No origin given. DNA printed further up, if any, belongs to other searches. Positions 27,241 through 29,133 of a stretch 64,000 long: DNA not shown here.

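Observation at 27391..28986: Single polypeptide combining a macro-like nucleotide-sensor fold with an intact SIR2_2 NADase catalytic core (ThsA-like logic with a different sensor).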

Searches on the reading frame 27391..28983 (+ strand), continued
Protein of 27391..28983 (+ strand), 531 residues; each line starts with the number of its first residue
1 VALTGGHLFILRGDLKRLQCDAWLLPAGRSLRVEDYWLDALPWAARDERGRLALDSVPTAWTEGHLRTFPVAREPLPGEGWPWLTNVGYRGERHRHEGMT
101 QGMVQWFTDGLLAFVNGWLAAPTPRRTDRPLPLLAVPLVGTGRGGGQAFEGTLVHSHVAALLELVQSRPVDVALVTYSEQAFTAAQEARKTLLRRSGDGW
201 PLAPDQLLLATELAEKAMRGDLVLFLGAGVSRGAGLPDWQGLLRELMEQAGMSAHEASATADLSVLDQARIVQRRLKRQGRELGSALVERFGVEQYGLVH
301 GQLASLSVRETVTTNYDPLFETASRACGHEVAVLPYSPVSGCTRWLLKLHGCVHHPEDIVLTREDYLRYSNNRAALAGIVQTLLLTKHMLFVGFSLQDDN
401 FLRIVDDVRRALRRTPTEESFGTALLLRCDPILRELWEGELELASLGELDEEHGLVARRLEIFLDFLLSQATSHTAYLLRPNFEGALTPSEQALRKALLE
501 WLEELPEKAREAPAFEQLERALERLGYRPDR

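Call 69: search_protein_families(library=padloc, alignment_id=A3, max_evalue=0.00001)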
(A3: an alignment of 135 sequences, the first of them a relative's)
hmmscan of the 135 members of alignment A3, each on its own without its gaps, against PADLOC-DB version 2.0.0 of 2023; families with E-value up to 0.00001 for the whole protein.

A. member 1, L001:7291-7731:+ (147 aa): 0 families

B. families by the number of members that match (of 135 scanned): 169 families (the first 25 are shown)
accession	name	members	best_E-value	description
PDLC01087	C3a187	4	2.7e-26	NERD+UvrD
PDLC00117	GajB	3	2.3e-41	UrvD helicase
PDLC03802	RTasHel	3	2.2e-38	DRT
PDLC00132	GajB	3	4.6e-35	UrvD helicase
PDLC00107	GajB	3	1.9e-31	UrvD helicase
PDLC00112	GajB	3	5.9e-26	UrvD helicase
PDLC00127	GajB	3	9.1e-26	UrvD helicase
PDLC00129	GajB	3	2.4e-24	UrvD helicase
PDLC00122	GajB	3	1.2e-23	UrvD helicase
PDLC00104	GajB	3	8.8e-22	UrvD helicase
PDLC00138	GajB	3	6.9e-19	UrvD helicase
PDLC00136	GajB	3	3.5e-18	UrvD helicase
PDLC00131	GajB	3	6.9e-10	UrvD helicase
PDLC00148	GajB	3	1.6e-07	UrvD helicase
PDLC05027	PDC-S48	2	2.9e-70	-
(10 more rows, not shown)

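Call 82: search_dna_similar(query=window:27391-28983:+, collection=plasmids, mode=protein, max_evalue=1e-10, max_rows=25)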
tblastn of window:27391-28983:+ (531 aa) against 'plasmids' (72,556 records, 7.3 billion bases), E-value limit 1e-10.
Records with a match: 89; places in all: 89; records where one place covers at least 80% of the query: 0.
Best place of each record, by identity: <60% 89.
By first word of the organism name: Bacillus 40; Lactiplantibacillus 18; Zymomonas 7; Sinorhizobium 5; Agrobacterium 2; Stenotrophomonas 2; Phocaeicola 2; Enterococcus 2; Indioceanicola 1; Cereibacter 1; and 9 more.
By predicted mobility (MOB-suite, as given by PLSDB): non-mobilizable 43; mobilizable 30; conjugative 16.
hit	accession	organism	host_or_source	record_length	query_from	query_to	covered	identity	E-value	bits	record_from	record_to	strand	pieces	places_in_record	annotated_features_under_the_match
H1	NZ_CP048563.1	Agrobacterium fabrum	walnut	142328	212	418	39%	33.3%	2e-19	100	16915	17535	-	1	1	SIR2 family protein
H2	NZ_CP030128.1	Indioceanicola profundi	sediment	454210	199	411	40%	32.3%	5e-18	96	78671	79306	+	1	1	SIR2 family protein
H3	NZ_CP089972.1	Cereibacter azotoformans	Owen's River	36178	215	418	38%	33.0%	8e-16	89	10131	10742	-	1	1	SIR2 family protein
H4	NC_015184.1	Agrobacterium tumefaciens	-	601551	220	418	37%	33.5%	3e-17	93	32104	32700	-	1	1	SIR2 family protein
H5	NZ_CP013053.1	Sinorhizobium americanum CCGM7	Phaseolus vulgaris,root nodules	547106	220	418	37%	32.9%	7e-16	89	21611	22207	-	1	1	SIR2 family protein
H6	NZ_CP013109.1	Sinorhizobium americanum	Vachellia farnesiana,cell culture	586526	220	418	37%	32.9%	7e-16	89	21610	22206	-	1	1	SIR2 family protein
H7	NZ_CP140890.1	Sinorhizobium medicae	Medicago lupulina,whole organism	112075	220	418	37%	32.7%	4e-16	89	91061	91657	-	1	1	SIR2 family protein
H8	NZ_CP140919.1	Sinorhizobium medicae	Medicago lupulina,whole organism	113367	220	418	37%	32.7%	4e-16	89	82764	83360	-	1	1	SIR2 family protein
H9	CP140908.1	Sinorhizobium medicae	Medicago lupulina,whole organism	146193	220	418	37%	32.7%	4e-16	89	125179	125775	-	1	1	SIR2 family protein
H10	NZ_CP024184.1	Moraxella osloensis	Homo sapiens,single cell,skin swab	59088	209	409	38%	32.4%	6e-16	89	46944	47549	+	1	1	SIR2 family protein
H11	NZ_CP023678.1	Zymomonas mobilis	-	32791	202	409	39%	31.2%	1e-14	85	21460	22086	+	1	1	SIR2 family protein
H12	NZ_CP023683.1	Zymomonas mobilis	-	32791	202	409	39%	31.2%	1e-14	85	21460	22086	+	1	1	SIR2 family protein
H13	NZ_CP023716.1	Zymomonas mobilis subsp. mobilis ZM4 = ATCC 31821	-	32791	202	409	39%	31.2%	1e-14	85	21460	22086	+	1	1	SIR2 family protein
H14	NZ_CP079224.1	Zymomonas mobilis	cell culture,Palm wine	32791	202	409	39%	31.2%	1e-14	85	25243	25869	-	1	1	SIR2 family protein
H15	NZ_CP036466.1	Zymomonas mobilis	cell culture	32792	202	409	39%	31.2%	1e-14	85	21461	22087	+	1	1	SIR2 family protein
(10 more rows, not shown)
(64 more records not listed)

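Call 87: find_encoding_contigs(protein=P0066, flank=8000, max_places=1)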
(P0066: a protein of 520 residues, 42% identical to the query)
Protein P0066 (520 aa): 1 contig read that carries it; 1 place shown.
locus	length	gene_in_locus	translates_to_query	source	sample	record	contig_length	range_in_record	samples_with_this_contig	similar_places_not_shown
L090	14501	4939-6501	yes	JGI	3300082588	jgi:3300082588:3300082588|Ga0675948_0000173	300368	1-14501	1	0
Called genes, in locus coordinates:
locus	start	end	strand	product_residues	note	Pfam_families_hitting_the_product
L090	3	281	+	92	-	?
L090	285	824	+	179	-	PF13453:Zn_ribbon_TFIIB (weak)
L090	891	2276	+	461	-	-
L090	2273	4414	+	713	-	PF05378:Hydant_A_N, PF13941:MutL (faint), PF01968:Hydantoinase_A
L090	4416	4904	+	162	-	-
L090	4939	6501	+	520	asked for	PF13289:SIR2_2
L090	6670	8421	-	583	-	PF05977:MFS_3, PF07690:MFS_1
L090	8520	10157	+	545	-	PF13552:DUF4127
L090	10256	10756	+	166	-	-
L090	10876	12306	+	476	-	-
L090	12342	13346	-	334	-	PF00890:FAD_binding_2 (faint), PF03486:HI0933_like (faint), PF07992:Pyr_redox_2, PF13738:Pyr_redox_3, PF00070:Pyr_redox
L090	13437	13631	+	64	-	-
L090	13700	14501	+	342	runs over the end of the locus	PF01590:GAF, PF13185:GAF_2, PF00990:GGDEF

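Call 88: find_encoding_contigs(protein=P0027, flank=8000, max_places=1)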
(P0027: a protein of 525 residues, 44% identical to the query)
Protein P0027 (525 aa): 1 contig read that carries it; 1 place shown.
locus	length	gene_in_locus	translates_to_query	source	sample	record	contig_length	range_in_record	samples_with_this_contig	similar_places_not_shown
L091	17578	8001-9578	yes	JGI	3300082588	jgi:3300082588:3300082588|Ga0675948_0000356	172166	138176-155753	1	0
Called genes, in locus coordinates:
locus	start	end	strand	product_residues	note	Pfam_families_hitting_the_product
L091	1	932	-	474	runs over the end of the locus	PF07690:MFS_1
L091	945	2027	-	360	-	PF09587:PGA_cap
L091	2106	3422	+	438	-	-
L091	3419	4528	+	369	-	PF00155:Aminotran_1_2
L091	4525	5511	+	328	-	PF00583:Acetyltransf_1 (weak)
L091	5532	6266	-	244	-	PF14081:DUF4262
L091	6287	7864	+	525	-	-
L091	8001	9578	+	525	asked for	PF13289:SIR2_2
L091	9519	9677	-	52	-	-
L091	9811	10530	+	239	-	PF10568:Tom37, PF13417:GST_N_3 (weak), PF17172:GST_N_4, PF17171:GST_C_6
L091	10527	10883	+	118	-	-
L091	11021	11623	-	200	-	-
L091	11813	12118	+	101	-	PF00226:DnaJ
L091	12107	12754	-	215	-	-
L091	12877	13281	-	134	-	-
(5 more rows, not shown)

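Call 89: find_encoding_contigs(protein=P0095, flank=8000, max_places=1)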
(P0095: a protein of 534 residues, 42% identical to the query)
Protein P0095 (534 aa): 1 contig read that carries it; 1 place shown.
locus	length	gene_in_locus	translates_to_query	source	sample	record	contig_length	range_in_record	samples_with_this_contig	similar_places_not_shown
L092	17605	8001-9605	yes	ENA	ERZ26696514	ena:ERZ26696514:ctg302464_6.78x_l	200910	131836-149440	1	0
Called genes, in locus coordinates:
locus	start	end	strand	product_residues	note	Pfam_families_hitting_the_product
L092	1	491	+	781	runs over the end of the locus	PF00512:HisKA, PF02518:HATPase_c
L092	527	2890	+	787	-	PF00072:Response_reg, PF13174:TPR_6 (faint), PF13428:TPR_14 (faint), PF07719:TPR_2 (faint), PF14559:TPR_19 (faint), PF03704:BTAD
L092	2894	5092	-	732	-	-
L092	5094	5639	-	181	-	-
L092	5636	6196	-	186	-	-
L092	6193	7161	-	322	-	-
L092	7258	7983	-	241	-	PF01464:SLT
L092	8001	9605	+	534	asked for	PF13289:SIR2_2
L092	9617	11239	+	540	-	PF13552:DUF4127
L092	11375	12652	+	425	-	-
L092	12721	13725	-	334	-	PF00890:FAD_binding_2 (faint), PF01266:DAO (faint), PF03486:HI0933_like (faint), PF07992:Pyr_redox_2, PF13738:Pyr_redox_3, PF00070:Pyr_redox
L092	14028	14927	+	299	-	PF00763:THF_DHG_CYH, PF02882:THF_DHG_CYH_C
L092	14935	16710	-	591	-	-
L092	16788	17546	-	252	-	-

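Call 90: find_encoding_contigs(protein=P0053, flank=8000, max_places=1)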
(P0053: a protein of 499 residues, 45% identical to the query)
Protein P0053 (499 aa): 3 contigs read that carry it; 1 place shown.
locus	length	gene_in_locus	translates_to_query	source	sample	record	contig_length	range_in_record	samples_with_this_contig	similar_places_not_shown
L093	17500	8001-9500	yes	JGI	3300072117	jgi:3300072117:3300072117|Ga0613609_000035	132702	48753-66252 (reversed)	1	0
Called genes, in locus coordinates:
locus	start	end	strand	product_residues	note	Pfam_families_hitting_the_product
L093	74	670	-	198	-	PF00156:Pribosyltran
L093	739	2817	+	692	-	PF00270:DEAD, PF04851:ResIII (weak), PF00271:Helicase_C, PF16124:RecQ_Zn_bind (weak)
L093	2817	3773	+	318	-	PF02481:DNA_processg_A, PF18306:LDcluster4 (weak)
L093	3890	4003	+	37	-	-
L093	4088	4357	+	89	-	-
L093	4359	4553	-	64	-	-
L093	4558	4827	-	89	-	-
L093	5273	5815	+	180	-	-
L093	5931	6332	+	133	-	-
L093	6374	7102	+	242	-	-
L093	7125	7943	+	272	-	PF03372:Exo_endo_phos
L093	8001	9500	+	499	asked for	PF13289:SIR2_2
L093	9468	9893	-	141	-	PF13560:HTH_31 (weak), PF01381:HTH_3, PF13443:HTH_26 (weak)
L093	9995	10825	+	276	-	-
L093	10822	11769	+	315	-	PF20208:ARPP-1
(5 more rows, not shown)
